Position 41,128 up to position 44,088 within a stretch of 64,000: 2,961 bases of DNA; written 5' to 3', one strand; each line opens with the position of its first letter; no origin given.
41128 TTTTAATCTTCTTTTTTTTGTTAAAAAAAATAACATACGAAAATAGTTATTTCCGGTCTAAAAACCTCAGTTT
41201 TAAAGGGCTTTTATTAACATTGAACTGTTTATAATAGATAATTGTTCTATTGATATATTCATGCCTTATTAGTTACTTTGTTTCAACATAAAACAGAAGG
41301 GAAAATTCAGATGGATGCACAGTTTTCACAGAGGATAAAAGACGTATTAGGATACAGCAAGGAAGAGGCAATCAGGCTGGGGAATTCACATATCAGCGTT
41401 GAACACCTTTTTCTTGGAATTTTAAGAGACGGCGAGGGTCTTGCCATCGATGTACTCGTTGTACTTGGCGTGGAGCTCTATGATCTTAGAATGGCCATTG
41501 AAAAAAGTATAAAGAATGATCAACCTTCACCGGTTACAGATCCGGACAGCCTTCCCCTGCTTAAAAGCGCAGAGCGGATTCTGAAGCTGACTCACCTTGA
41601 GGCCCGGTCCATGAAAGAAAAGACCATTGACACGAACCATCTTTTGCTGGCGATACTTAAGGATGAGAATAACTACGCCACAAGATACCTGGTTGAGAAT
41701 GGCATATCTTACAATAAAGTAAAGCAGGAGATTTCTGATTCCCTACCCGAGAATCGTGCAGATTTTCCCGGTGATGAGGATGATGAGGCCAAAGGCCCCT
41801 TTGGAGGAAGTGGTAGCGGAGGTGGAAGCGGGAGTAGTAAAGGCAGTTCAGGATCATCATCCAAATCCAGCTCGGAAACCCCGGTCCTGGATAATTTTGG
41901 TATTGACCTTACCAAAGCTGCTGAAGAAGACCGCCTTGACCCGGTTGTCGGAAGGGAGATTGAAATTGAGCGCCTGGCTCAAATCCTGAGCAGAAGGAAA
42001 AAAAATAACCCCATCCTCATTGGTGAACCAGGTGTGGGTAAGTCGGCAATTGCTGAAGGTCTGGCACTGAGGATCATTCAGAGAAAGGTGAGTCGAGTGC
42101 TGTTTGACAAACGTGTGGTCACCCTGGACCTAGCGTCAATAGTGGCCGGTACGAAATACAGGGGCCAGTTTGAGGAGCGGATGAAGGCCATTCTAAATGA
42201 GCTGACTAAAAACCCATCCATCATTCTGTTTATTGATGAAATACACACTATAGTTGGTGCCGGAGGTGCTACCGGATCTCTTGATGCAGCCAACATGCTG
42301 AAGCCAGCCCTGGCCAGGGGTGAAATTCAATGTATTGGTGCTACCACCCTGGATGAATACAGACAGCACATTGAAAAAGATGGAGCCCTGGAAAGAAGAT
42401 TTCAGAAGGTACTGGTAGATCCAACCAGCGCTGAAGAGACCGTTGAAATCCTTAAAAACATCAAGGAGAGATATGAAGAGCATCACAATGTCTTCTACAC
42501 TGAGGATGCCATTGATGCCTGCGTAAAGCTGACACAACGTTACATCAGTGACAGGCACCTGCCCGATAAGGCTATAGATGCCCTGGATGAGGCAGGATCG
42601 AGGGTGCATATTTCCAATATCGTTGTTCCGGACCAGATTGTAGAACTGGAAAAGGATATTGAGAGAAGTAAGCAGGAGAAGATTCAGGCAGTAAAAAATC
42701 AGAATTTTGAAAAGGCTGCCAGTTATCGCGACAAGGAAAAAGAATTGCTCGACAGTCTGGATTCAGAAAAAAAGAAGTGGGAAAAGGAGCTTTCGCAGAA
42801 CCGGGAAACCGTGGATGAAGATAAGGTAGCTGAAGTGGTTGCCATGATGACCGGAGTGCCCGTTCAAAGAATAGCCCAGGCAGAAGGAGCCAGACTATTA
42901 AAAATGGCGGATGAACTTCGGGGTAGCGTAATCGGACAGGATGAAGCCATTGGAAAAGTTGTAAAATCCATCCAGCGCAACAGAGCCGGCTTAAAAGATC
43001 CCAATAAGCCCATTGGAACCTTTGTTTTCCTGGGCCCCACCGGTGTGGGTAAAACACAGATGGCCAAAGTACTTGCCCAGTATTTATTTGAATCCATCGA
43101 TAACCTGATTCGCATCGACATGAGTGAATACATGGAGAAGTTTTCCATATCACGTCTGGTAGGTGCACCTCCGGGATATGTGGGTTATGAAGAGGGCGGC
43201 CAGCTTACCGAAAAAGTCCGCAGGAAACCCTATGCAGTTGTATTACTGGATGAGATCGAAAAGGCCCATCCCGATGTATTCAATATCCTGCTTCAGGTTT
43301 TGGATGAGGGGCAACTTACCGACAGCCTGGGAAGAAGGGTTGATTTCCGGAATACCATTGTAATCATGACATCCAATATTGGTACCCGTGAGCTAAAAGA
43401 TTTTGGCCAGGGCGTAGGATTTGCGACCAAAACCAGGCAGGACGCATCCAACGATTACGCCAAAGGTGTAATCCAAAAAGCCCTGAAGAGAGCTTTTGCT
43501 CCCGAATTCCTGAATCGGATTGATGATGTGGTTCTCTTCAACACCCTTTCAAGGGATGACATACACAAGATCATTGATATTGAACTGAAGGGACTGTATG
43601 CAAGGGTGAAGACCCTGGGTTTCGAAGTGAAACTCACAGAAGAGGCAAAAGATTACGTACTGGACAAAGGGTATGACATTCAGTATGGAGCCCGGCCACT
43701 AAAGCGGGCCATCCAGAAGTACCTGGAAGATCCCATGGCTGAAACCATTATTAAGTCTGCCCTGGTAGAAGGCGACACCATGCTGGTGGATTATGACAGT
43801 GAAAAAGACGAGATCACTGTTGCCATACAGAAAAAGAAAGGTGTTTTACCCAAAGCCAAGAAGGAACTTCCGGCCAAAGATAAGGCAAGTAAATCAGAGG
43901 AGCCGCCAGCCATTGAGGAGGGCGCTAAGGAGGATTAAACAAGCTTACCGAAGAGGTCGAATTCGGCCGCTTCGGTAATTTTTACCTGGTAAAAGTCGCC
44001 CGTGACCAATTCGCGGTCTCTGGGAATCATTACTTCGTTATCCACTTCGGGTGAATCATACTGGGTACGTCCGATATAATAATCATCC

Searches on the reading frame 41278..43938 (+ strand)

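Call 9: search_protein_families(library=pfam, proteins=[window:41278-43938:+], max_evalue=0.01)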
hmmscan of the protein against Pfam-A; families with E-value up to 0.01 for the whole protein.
window:41278-43938:+ (886 aa): 30 families (the best 25 are shown)
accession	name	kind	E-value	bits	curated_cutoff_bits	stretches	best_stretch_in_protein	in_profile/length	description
PF07724.20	AAA_2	-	1.3e-69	233.9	27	1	577-750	1-165/166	AAA domain (Cdc48 subfamily)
PF17871.7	AAA_lid_9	-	2e-31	108.4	22.8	1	384-486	1-103/104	AAA lid domain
PF10431.15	ClpB_D2-small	-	1.4e-24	86.4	21.9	1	757-836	1-80/81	C-terminal, D2-small domain, of ClpB protein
PF00004.35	AAA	-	7.3e-24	85.1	21.2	2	246-362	2-115/131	ATPase family associated with various cellular activities (AAA)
PF02861.25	Clp_N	-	5e-21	75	20.7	2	28-78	2-52/53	Clp amino terminal domain, pathogenicity island component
PF07728.20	AAA_5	-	7.7e-20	71.7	22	2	583-707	3-129/139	AAA domain (dynein-related subfamily)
PF13191.12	AAA_16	-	9.3e-11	42.9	32.6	1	223-276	2-57/167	AAA ATPase domain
PF00158.32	Sigma54_activat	-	5.3e-10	39.7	20.2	1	580-692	23-133/168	Sigma-54 interaction domain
PF13401.12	AAA_22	-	3.7e-09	37.4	27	1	241-335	4-98/130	AAA domain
PF20720.3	nSTAND3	-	1.2e-08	35.3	27.2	1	240-271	15-46/155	Novel STAND NTPase 3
PF01695.23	IstB_IS21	-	2.9e-07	30.7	24.1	1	230-306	80-152/238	IstB-like ATP binding protein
PF02151.25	UVR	-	9.6e-07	28.8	21.5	1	463-490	6-33/36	UvrB/uvrC motif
PF13173.12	AAA_14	-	2.6e-06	27.9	27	0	583-678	6-88/129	AAA domain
PF05621.17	TniB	-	1.1e-05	25.4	22.4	1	285-380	91-184/189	Bacterial TniB protein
PF07726.17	AAA_3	-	1.2e-05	25.7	27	0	588-698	8-109/131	ATPase family associated with various cellular activities (AAA)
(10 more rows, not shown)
